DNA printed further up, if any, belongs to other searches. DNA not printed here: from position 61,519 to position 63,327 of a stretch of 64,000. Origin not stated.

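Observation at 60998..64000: Second locus of the novel family: the paralog is convergent and stop-to-stop with another helical/hydrophobic-hairpin protein, and divergent from a STAS-like gene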

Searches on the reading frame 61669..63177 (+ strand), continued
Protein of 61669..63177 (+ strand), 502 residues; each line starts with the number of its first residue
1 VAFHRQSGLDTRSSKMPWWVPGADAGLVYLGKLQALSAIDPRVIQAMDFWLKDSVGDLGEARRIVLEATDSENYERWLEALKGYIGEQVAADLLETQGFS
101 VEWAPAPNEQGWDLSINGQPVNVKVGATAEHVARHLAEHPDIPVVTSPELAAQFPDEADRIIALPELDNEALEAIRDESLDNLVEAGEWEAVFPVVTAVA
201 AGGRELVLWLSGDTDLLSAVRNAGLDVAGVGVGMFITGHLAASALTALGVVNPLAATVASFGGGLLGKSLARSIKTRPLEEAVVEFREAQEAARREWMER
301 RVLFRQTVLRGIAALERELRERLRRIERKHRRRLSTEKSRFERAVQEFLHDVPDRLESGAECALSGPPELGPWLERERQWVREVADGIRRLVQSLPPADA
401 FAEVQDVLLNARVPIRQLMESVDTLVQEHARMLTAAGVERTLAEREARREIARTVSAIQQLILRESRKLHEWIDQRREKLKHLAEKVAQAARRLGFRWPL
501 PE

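Call 72: search_protein_families(library=pfam, proteins=[L015:11581-16719:+, L015:16767-18959:+, L021:3668-8455:+, L025:3733-6687:+, L025:9046-11865:+, L030:4496-6718:+, L030:117-1454:+, L016:4931-6124:+, L016:3423-4934:+, L026:5546-7195:+], max_evalue=0.001)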
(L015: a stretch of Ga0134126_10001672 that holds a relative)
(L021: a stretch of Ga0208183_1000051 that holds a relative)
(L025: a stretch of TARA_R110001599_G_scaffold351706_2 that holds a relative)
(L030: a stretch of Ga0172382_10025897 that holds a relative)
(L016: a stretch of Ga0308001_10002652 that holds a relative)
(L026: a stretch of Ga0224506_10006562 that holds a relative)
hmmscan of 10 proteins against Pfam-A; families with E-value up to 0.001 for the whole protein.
L015:11581-16719:+ (1712 aa): 4 families
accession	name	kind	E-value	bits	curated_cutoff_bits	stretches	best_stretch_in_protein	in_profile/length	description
PF00270.35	DEAD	-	1.1e-24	87.6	26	1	89-265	2-162/167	DEAD/DEAH box helicase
PF00271.37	Helicase_C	-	2.1e-13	50.9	23.5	1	930-1006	38-110/110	Helicase conserved C-terminal domain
PF09369.15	MZB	-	2.9e-08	34.7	24.2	1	1462-1552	2-80/80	MrfA Zn-binding domain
PF04851.21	ResIII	-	9.2e-07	29.4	22.5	1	86-233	3-140/164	Type III restriction enzyme, res subunit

L015:16767-18959:+ (730 aa): 2 families
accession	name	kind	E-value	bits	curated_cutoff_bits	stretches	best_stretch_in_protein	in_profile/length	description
PF03235.19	GmrSD_N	-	3.4e-30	106.1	33.2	1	10-225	1-197/199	GmrSD restriction endonuclease, N-terminal domain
PF04326.19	SLFN_AlbA_2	-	7.8e-18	65.6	25.3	1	562-703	1-117/118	Schlafen, AlbA_2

L021:3668-8455:+ (1595 aa): 9 families
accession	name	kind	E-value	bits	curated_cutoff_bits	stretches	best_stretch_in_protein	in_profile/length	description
PF13195.11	DUF4011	-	3e-39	135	22.2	1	16-200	1-158/158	Protein of unknown function (DUF4011)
PF18741.7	MTES_1575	-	1.8e-37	127.8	38.2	1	1254-1351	1-96/96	REase_MTES_1575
PF13086.12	AAA_11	-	1.3e-19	71.4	27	2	924-988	189-253/257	AAA domain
PF13087.12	AAA_12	-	2.6e-12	47.2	27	1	1017-1208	9-192/195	AAA domain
PF11784.13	DUF3320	-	2.1e-10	40.8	25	1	1426-1471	4-49/50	Protein of unknown function (DUF3320)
PF13245.12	AAA_19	-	7.3e-09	36.3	25.1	0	314-372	1-61/134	AAA domain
PF13604.12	AAA_30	-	1.8e-07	31.5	27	1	311-372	3-66/191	AAA domain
PF09848.15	SLFN-g3_helicase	-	0.00019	21.3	24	0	327-385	4-56/354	Schlafen group 3, DNA/RNA helicase domain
PF01443.25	Viral_helicase1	-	0.00055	20.3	21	0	949-989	59-101/228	Viral superfamily 1 RNA helicase core domain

L025:3733-6687:+ (984 aa): 4 families
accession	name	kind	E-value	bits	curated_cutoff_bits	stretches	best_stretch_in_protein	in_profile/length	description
PF00176.29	SNF2-rel_dom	-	3.2e-16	59.7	24.9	1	130-349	21-251/290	SNF2-related domain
PF00271.37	Helicase_C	-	3.3e-13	50.3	23.5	1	456-562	11-110/110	Helicase conserved C-terminal domain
PF04851.21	ResIII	-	2.6e-10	40.9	22.5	1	121-275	18-163/164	Type III restriction enzyme, res subunit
PF00270.35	DEAD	-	1.1e-09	38.7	26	1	128-275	16-161/167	DEAD/DEAH box helicase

L025:9046-11865:+ (940 aa): 1 family
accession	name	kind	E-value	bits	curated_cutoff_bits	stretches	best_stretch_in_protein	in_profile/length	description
PF20473.4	MmeI_Mtase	-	0.0008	19.1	27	0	653-741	16-91/259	MmeI, DNA-methyltransferase domain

L030:4496-6718:+ (741 aa): 4 families
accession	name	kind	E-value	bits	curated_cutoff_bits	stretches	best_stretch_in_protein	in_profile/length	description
PF18766.7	SWI2_SNF2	-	2.5e-73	246.8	26.7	1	301-556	1-219/221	SWI2/SNF2 ATPase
PF04313.20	HSDR_N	-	1.4e-34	120.2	25.1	1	9-223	8-189/198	Type I restriction enzyme R protein N terminus (HSDR_N)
PF04851.21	ResIII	-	6.3e-21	75.4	22.5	1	298-491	4-163/164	Type III restriction enzyme, res subunit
PF22679.2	T1R_D3-like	-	4.6e-05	24.3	27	1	691-740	87-129/158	Type I restriction enzyme subunit R domain 3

L030:117-1454:+ (445 aa): 1 family
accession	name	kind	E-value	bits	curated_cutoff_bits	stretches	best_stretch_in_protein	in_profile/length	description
PF01420.25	Methylase_S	-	3.3e-35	122.2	22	2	21-198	1-167/168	Type I restriction modification DNA specificity domain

L016:4931-6124:+ (397 aa): 1 family
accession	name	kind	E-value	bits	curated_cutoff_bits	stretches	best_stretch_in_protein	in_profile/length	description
PF01420.25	Methylase_S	-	3.5e-27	96.1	22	2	13-194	1-167/168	Type I restriction modification DNA specificity domain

L016:3423-4934:+ (503 aa): 3 families
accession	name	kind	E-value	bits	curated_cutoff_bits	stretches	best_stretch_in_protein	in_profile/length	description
PF02384.22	N6_Mtase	-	8.9e-114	380.4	20.4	1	148-462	2-310/311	N-6 DNA Methylase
PF12161.14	HsdM_N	-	2e-25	90.4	24.5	1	10-136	2-135/135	HsdM N-terminal domain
PF05175.20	MTS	-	8.2e-05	22.8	23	1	183-282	22-111/170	Methyltransferase small domain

L026:5546-7195:+ (550 aa): 5 families
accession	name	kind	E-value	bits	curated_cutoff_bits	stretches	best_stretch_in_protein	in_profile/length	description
PF08378.17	NERD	-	5.3e-13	49.9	22.1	1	24-117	4-95/111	Nuclease-related domain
PF00580.27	UvrD-helicase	-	1.1e-10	42.1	23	1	250-339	4-98/271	UvrD/REP helicase N-terminal domain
PF13361.12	UvrD_C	-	5.5e-10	39.6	25.6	1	432-537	3-100/350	UvrD-like helicase C-terminal domain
PF13245.12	AAA_19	-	1.1e-06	29.3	25.1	1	250-409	1-132/134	AAA domain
PF04851.21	ResIII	-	3.7e-05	24.1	22.5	1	248-391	6-151/164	Type III restriction enzyme, res subunit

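Call 75: search_protein_families(library=padloc, alignment_id=A5, max_evalue=0.00001)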
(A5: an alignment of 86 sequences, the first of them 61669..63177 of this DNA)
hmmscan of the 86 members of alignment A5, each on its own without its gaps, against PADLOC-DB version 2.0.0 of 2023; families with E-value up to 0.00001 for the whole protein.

A. member 1, window:61669-63177:+ (502 aa): 1 family
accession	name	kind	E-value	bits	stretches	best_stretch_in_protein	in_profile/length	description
PDLC04784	PDC-M72B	-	6.3e-06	24.3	0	77-181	41-147/193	-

B. families by the number of members that match (of 86 scanned): 297 families (the first 25 are shown)
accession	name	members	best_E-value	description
PDLC04784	PDC-M72B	8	6.3e-21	-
PDLC03019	MTase_I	4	2.8e-198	Type I methyltransferase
PDLC03040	REase_I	3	1.2e-93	Type I restriction enzyme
PDLC03032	MTase_I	3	1e-48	Type I methyltransferase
PDLC04785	PDC-M72B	3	2e-21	-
PDLC03841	LeoBC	3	8e-07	-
PDLC03035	MTase_I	2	1.3e-120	Type I methyltransferase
PDLC03240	MTase_II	2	5.2e-116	Type II methyltransferase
PDLC03031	MTase_I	2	5e-89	Type I methyltransferase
PDLC03068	Specificity_I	2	3.4e-78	Type I specificity subunit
PDLC03108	Specificity_I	2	6.6e-78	Type I specificity subunit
PDLC03091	Specificity_I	2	5.3e-73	Type I specificity subunit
PDLC03041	REase_I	2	4.5e-71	Type I restriction enzyme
PDLC03154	Specificity_I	2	2.3e-63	Type I specificity subunit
PDLC03099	Specificity_I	2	7.3e-61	Type I specificity subunit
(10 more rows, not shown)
